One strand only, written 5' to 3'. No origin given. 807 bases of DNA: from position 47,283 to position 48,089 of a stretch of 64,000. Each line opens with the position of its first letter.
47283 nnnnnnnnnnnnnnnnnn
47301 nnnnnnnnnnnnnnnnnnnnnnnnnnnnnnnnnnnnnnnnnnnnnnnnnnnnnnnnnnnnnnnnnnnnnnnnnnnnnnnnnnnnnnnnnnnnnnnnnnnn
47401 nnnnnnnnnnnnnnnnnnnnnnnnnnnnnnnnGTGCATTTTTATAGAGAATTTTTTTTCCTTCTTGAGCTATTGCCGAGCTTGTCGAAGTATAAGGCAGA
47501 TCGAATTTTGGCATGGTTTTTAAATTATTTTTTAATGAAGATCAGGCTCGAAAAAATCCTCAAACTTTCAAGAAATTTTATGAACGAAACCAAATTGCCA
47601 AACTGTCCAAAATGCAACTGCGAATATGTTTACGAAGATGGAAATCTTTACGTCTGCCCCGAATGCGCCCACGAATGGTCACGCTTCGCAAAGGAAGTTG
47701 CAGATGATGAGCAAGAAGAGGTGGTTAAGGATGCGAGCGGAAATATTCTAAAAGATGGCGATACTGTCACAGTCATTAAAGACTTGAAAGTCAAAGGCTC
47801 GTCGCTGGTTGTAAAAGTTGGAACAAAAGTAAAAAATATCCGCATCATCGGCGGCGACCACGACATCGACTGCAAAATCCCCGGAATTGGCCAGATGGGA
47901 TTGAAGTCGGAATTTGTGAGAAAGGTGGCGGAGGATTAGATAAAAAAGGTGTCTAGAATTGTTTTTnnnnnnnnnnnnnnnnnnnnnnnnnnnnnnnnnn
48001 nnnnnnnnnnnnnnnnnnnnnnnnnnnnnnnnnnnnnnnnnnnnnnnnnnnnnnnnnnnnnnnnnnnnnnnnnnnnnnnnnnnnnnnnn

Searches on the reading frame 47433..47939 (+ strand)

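Call 35: search_protein_families(library=pfam, proteins=[window:47433-47939:+], max_evalue=0.01)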
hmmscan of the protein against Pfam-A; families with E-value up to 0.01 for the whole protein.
window:47433-47939:+ (168 aa): 5 families
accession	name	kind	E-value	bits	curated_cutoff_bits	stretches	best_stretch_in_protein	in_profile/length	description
PF03831.20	YjdM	-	7.1e-31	106.3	23.2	1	98-165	1-69/69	PhnA domain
PF08274.17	Zn_Ribbon_YjdM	-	1.4e-14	54.2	30.8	1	55-83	2-30/30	PhnA Zinc-Ribbon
PF11781.13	Zn_ribbon_RRN7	-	0.0028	17.7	27.1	1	53-81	2-30/32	Zinc-finger of RNA-polymerase I-specific TFIIB, Rrn7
PF22191.2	IBR_1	-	0.006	16.9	27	1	57-82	5-31/47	IBR domain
PF09723.15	Zn_ribbon_8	-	0.008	16.6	34.4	0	50-63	21-34/41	Zinc ribbon domain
